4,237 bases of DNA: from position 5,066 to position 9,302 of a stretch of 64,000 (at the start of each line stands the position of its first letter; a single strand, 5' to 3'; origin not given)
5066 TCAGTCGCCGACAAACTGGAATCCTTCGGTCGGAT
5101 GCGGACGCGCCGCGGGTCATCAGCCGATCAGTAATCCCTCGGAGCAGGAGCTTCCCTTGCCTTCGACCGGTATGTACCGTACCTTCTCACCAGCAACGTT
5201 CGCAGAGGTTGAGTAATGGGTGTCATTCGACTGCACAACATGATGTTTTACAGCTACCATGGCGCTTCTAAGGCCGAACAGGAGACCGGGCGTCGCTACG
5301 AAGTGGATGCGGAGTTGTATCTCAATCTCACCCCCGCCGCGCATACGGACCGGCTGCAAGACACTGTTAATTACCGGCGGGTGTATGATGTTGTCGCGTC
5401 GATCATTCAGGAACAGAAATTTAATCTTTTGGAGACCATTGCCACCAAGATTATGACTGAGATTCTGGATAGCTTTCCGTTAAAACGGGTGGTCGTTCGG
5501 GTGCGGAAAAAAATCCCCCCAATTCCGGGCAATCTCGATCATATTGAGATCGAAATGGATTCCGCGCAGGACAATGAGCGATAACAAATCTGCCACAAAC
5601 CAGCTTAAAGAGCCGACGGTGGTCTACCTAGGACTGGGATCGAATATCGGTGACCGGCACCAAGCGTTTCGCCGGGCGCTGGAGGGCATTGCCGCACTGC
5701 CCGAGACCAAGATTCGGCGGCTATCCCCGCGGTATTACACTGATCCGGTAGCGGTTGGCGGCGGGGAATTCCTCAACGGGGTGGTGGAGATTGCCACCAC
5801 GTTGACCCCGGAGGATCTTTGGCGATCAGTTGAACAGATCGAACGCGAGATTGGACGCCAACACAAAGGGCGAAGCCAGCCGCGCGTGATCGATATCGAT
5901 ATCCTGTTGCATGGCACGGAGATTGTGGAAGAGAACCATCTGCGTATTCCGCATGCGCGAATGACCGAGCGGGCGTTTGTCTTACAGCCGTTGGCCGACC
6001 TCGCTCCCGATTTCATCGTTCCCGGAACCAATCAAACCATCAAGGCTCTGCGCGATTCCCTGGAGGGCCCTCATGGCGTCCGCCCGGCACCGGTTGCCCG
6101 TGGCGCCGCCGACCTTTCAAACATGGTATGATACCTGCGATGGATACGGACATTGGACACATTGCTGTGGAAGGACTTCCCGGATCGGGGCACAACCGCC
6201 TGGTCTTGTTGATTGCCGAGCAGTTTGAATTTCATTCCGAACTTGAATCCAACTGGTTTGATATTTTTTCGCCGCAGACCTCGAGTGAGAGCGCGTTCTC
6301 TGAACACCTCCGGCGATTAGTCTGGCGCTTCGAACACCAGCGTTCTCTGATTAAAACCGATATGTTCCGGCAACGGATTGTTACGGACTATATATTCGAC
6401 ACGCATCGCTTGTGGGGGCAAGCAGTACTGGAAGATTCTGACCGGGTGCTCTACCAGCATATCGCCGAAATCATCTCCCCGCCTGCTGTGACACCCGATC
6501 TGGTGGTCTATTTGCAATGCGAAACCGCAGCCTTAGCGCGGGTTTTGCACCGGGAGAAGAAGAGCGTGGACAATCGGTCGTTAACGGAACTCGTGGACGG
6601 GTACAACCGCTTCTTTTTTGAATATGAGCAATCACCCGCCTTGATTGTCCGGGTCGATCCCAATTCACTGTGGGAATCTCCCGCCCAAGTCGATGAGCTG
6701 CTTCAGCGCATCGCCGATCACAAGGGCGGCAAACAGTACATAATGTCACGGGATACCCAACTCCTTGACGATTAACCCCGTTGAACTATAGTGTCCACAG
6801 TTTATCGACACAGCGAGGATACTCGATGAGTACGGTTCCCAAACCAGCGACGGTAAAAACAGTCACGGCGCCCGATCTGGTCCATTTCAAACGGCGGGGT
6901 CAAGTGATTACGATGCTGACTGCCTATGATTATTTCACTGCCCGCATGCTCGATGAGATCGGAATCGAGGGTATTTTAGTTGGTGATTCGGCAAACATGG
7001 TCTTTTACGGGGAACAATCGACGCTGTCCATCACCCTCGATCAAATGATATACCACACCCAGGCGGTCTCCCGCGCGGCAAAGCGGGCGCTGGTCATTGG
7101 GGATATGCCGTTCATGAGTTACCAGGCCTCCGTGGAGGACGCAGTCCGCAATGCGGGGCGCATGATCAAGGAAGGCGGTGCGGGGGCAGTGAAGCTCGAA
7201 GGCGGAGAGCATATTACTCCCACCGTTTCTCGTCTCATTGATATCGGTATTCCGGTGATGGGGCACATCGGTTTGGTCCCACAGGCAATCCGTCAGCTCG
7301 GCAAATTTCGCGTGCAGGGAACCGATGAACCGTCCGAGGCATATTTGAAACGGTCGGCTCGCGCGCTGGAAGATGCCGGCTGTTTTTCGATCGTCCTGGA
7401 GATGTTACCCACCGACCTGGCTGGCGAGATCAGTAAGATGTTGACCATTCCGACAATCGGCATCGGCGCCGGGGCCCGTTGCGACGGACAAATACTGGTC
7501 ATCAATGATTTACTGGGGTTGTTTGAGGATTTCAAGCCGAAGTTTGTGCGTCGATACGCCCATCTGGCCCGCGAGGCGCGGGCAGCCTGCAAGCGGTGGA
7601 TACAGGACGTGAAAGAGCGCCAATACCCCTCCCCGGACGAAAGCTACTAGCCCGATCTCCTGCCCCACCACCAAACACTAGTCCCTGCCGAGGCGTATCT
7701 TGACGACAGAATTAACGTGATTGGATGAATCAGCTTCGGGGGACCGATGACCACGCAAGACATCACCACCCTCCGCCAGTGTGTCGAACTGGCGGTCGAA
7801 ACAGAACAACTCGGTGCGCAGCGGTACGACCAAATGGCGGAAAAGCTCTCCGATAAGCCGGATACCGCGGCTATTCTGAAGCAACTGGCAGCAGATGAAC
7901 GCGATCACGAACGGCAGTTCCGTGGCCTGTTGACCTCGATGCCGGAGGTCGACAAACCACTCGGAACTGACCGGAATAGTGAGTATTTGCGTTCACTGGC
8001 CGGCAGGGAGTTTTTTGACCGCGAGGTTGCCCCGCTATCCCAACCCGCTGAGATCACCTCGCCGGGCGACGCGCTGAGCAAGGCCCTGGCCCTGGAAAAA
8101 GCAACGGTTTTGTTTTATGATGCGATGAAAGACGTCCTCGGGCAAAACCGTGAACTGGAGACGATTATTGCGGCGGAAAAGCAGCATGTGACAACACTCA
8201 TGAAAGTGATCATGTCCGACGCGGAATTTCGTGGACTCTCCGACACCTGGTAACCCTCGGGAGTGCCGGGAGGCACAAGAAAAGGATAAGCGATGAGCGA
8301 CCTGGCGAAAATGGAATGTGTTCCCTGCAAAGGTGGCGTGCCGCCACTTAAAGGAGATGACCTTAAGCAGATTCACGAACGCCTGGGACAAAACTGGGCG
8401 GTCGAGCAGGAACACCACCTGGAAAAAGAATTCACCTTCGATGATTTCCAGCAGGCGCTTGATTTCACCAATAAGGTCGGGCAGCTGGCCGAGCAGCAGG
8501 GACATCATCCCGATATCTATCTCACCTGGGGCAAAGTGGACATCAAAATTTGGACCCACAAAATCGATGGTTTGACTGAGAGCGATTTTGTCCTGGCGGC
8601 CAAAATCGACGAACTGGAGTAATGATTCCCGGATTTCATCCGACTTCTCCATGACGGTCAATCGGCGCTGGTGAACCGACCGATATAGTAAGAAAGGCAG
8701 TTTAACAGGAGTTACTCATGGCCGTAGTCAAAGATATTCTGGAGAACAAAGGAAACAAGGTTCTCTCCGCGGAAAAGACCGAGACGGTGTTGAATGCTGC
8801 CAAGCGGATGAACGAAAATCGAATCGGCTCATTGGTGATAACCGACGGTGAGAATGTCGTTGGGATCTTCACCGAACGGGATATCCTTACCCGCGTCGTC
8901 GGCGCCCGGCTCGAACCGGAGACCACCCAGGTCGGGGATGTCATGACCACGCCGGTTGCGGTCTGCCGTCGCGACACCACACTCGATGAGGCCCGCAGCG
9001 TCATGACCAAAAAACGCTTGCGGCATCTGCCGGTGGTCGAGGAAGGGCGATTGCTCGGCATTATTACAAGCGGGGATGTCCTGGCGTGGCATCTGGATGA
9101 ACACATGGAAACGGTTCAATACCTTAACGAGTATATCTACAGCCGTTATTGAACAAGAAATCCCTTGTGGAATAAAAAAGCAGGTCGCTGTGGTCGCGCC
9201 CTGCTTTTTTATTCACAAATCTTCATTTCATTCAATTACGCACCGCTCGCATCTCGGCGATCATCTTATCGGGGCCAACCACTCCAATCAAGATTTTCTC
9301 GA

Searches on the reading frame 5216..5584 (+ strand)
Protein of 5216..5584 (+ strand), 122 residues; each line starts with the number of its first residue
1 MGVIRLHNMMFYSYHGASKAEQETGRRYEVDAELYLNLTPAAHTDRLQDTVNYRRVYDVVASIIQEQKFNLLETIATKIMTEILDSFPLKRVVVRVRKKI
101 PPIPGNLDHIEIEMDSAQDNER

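Call 3: search_protein_families(library=pfam, proteins=[window:5216-5584:+], max_evalue=0.01)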
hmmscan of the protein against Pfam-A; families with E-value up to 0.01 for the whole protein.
window:5216-5584:+ (122 aa): 1 family
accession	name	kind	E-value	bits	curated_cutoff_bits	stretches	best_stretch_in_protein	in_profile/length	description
PF02152.23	FolB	-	3e-32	111.9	31.8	1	4-114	1-112/113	Dihydroneopterin aldolase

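Call 4: search_protein_families(library=ncbifam, proteins=[window:5216-5584:+], max_evalue=0.01)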
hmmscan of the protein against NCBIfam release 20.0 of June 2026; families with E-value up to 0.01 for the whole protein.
window:5216-5584:+ (122 aa): 4 families
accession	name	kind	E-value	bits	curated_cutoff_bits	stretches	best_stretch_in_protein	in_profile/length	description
TIGR00525.1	folB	equivalog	1.1e-29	103.3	72.15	1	4-114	3-114/116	dihydroneopterin aldolase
TIGR00526.1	folB_dom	domain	2.8e-22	79.2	45.05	1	2-114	2-115/122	FolB domain-containing protein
NF008418.0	PRK11245.1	equivalog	1.2e-07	31.8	152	1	3-98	7-102/121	dihydroneopterin triphosphate 2'-epimerase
NF008614.0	PRK11593.1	equivalog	6.6e-06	26.5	184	1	15-98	15-98/119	bifunctional dihydroneopterin aldolase/7,8-dihydroneopterin epimerase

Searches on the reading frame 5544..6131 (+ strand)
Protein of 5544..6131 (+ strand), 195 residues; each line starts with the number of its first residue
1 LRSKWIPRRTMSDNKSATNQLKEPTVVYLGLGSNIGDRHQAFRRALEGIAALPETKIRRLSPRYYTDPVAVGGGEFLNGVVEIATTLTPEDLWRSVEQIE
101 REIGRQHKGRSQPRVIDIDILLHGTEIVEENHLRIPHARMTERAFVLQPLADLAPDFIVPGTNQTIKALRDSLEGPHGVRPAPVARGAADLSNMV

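Call 3: search_protein_families(library=pfam, proteins=[window:5544-6131:+], max_evalue=0.01)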
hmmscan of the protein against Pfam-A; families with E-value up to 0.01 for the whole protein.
window:5544-6131:+ (195 aa): 1 family
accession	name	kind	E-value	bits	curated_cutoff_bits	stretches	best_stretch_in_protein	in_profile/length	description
PF01288.25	HPPK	-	3.2e-35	121.5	25.7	1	28-155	1-116/116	7,8-dihydro-6-hydroxymethylpterin-pyrophosphokinase (HPPK)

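Call 4: search_protein_families(library=ncbifam, proteins=[window:5544-6131:+], max_evalue=0.01)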
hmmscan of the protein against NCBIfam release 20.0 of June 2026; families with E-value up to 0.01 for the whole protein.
window:5544-6131:+ (195 aa): 3 families
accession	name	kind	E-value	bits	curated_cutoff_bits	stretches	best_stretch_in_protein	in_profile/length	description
TIGR01498.1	folK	equivalog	1.3e-37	128.8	54.1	1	27-155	1-128/128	2-amino-4-hydroxy-6-hydroxymethyldihydropteridine diphosphokinase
NF010692.0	PRK14092.1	equivalog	9.5e-34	116.5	234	1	24-162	7-145/163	2-amino-4-hydroxy-6-hydroxymethyldihydropteridine diphosphokinase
NF007595.0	PRK10239.1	equivalog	5.3e-26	91.3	252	1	25-169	2-148/159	2-amino-4-hydroxy-6-hydroxymethyldihydropteridine diphosphokinase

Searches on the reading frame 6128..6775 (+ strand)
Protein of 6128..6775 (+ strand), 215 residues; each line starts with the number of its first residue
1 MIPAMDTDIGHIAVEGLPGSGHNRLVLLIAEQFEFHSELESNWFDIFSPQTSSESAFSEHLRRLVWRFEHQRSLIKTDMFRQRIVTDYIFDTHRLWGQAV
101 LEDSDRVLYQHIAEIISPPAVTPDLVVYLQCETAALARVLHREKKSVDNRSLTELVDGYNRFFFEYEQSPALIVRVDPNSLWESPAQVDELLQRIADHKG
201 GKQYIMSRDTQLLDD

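Call 3: search_protein_families(library=pfam, proteins=[window:6128-6775:+], max_evalue=0.01)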
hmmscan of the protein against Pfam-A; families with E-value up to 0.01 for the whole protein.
window:6128-6775:+ (215 aa): 1 family
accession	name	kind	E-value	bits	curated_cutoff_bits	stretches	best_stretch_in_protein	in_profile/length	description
PF01712.25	dNK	-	4.2e-09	36.9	27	1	12-197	1-200/203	Deoxynucleoside kinase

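Call 4: search_protein_families(library=ncbifam, proteins=[window:6128-6775:+], max_evalue=0.01)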
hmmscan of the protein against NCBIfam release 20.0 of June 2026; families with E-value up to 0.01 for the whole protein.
window:6128-6775:+ (215 aa): 1 family
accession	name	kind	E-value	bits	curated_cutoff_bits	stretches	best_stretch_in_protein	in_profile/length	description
TIGR00041.1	DTMP_kinase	equivalog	0.0023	17.7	83.25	0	67-157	75-161/196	dTMP kinase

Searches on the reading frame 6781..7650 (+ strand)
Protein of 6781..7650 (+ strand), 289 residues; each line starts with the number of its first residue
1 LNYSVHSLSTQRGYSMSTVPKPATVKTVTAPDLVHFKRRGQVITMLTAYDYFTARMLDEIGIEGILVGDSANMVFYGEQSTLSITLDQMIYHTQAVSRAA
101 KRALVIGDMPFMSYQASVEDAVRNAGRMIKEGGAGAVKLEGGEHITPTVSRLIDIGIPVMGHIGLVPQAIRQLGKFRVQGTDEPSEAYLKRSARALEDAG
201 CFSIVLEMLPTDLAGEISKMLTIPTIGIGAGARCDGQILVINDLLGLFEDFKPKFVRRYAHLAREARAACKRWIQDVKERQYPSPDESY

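Call 3: search_protein_families(library=pfam, proteins=[window:6781-7650:+], max_evalue=0.01)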
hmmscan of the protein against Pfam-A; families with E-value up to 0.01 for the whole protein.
window:6781-7650:+ (289 aa): 2 families
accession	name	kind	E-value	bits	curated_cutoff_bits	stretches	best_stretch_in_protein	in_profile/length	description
PF02548.21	Pantoate_transf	-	8.7e-111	369.9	28.7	1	28-284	2-258/259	Ketopantoate hydroxymethyltransferase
PF13714.12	PEP_mutase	-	1.5e-06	28.4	31.5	1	36-142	4-107/240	Phosphoenolpyruvate phosphomutase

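Call 4: search_protein_families(library=ncbifam, proteins=[window:6781-7650:+], max_evalue=0.01)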
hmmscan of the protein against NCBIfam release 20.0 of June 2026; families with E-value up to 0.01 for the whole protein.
window:6781-7650:+ (289 aa): 2 families
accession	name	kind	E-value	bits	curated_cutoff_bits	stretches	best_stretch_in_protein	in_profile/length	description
NF001452.0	PRK00311.1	subfamily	3.5e-112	374.1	272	1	26-289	3-266/267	3-methyl-2-oxobutanoate hydroxymethyltransferase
TIGR00222.1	panB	equivalog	3e-94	315.4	207.55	1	31-289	6-263/264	3-methyl-2-oxobutanoate hydroxymethyltransferase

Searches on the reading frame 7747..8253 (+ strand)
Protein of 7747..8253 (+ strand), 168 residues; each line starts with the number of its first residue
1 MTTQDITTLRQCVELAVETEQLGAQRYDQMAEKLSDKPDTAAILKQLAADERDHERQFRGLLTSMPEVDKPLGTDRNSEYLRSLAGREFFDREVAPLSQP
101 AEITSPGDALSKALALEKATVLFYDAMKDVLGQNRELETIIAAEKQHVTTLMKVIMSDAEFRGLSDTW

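Call 68: search_protein_families(library=pfam, proteins=[window:7747-8253:+], max_evalue=0.0001)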
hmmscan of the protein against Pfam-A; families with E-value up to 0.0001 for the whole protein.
window:7747-8253:+ (168 aa): 3 families
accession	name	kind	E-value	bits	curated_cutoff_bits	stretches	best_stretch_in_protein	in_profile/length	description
PF02915.23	Rubrerythrin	-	2.4e-09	38.1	22.8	1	13-68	3-59/137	Rubrerythrin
PF00210.30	Ferritin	-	3.8e-06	27.3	24.5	0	6-65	78-139/142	Ferritin-like domain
PF13668.12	Ferritin_2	-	3.2e-05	24.5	24.7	0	12-129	5-107/138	Ferritin-like domain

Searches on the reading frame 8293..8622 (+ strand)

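Call 68: search_protein_families(library=pfam, proteins=[window:8293-8622:+], max_evalue=0.0001)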
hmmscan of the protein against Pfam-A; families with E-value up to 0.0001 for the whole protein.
window:8293-8622:+ (109 aa): 1 family
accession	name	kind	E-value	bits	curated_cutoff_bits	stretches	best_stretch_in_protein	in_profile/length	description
PF01329.24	Pterin_4a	-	9.6e-31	106.2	26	1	18-108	2-91/91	Pterin 4 alpha carbinolamine dehydratase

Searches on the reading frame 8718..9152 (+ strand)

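Call 68: search_protein_families(library=pfam, proteins=[window:8718-9152:+], max_evalue=0.0001)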
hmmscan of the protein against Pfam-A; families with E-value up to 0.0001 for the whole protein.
window:8718-9152:+ (144 aa): 1 family
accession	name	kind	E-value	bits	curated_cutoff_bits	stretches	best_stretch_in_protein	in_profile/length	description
PF00571.33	CBS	-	5.9e-29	100.6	24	2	72-124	1-54/57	CBS domain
